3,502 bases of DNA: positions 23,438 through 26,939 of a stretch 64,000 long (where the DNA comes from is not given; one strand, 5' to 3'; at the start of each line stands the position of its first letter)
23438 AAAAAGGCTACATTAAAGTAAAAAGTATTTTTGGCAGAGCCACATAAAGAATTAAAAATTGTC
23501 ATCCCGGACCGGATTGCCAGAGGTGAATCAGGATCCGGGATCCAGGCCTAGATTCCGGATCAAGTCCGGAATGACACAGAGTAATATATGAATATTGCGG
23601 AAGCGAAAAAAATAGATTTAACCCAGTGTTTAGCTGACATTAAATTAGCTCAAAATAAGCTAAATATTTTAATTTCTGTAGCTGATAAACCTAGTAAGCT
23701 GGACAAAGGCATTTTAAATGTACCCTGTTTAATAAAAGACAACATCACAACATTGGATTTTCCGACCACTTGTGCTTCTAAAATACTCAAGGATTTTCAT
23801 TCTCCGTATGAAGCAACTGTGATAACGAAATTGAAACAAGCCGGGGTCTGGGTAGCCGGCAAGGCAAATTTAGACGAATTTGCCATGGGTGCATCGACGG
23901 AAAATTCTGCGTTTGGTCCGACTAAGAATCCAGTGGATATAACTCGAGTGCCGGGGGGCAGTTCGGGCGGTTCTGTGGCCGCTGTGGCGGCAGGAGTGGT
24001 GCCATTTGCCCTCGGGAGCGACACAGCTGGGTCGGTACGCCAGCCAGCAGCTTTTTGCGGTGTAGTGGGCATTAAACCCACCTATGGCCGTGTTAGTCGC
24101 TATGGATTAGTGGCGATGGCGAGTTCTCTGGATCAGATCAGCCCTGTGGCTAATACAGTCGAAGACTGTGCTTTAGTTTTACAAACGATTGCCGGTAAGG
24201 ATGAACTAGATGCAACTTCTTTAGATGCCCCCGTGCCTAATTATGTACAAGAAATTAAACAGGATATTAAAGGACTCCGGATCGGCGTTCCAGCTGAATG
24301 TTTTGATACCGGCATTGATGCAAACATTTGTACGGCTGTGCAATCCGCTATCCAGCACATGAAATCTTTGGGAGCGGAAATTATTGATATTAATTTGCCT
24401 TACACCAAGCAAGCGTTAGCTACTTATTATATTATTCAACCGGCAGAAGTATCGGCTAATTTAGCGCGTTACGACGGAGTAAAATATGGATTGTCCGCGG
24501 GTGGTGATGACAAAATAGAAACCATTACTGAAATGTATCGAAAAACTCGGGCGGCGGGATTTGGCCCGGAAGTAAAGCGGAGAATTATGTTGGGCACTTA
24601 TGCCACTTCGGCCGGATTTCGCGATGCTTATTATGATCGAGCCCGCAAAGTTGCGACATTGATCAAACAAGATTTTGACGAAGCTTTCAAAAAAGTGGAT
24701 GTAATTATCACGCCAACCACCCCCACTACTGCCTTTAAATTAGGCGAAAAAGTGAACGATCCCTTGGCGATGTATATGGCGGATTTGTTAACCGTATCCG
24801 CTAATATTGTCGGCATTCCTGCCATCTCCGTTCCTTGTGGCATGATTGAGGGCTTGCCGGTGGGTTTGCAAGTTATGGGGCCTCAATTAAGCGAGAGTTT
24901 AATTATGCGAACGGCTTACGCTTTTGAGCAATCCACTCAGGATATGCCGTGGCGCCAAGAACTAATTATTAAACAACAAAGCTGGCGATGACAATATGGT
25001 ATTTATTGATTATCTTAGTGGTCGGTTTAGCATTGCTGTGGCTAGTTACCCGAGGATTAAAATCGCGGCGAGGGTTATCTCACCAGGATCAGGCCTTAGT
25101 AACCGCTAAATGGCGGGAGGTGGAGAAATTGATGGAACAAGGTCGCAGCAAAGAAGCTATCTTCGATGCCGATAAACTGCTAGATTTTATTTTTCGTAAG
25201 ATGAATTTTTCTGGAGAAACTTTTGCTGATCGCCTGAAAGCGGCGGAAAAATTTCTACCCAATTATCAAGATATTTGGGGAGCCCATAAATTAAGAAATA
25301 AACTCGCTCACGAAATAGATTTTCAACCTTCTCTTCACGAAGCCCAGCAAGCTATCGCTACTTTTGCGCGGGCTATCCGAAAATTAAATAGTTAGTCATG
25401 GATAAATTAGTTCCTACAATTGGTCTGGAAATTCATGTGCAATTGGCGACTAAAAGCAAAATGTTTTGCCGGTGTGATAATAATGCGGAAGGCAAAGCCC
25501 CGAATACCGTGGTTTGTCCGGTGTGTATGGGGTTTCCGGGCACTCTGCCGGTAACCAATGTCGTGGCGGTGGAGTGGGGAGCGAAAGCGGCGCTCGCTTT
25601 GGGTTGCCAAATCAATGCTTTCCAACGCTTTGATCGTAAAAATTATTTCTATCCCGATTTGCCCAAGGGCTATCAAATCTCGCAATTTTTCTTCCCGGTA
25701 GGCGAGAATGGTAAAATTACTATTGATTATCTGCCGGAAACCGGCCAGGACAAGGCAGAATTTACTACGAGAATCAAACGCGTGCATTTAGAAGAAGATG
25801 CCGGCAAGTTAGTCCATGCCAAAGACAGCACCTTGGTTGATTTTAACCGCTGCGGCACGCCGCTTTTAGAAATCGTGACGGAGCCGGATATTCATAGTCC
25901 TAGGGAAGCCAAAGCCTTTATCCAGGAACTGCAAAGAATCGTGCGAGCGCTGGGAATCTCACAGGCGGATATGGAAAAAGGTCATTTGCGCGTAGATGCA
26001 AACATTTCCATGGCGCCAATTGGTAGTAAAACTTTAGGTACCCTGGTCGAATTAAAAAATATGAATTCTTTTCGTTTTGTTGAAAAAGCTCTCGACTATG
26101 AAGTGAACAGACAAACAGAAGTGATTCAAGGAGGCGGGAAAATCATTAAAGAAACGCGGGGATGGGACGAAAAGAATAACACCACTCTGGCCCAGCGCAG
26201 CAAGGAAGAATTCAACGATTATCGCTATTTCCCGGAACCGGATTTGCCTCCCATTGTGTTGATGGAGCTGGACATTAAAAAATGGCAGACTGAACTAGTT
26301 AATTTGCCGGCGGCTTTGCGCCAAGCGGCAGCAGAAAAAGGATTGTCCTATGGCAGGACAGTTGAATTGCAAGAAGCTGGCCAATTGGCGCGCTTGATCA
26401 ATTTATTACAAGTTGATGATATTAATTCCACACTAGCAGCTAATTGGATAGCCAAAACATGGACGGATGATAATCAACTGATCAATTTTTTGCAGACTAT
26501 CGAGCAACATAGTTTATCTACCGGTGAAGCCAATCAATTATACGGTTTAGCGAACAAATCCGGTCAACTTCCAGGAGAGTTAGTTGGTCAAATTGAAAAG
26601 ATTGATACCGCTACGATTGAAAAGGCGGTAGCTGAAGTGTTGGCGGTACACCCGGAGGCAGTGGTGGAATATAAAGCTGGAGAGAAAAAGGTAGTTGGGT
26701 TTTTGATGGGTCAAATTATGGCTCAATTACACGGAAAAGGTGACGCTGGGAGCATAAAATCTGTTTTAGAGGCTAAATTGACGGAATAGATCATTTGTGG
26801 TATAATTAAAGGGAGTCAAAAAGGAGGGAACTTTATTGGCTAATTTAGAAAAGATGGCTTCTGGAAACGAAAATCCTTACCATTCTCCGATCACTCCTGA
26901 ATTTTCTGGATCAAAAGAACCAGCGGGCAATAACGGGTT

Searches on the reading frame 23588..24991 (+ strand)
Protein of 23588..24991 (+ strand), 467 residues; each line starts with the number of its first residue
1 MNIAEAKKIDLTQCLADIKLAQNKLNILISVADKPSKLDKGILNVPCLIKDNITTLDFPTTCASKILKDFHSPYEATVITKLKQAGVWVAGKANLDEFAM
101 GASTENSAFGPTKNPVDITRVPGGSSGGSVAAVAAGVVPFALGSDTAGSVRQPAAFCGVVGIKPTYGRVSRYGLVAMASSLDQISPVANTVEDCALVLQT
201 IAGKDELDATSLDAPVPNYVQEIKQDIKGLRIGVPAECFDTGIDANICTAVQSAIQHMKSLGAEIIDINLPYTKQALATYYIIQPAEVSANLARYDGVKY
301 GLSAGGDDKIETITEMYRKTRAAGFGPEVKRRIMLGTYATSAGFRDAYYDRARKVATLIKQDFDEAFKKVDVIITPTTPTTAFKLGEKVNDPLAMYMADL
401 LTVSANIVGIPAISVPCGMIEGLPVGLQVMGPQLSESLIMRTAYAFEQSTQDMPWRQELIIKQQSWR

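Call 71: search_protein_families(library=pfam, proteins=[window:23588-24991:+], max_evalue=0.0001)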
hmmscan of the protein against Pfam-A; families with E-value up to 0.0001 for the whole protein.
window:23588-24991:+ (467 aa): 1 family
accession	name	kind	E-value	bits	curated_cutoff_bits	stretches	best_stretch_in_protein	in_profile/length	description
PF01425.27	Amidase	-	1.3e-140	469.8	27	1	39-439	44-444/445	Amidase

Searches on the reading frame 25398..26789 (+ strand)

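Call 71: search_protein_families(library=pfam, proteins=[window:25398-26789:+], max_evalue=0.0001)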
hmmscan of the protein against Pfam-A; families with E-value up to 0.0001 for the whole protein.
window:25398-26789:+ (463 aa): 2 families
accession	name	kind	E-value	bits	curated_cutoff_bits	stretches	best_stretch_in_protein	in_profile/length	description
PF02934.20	GatB_N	-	2.1e-113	378.6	23.4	1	7-290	2-273/277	GatB/GatE catalytic domain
PF02637.23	GatB_Yqey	-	9.9e-18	64.9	27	1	351-461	35-148/148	GatB domain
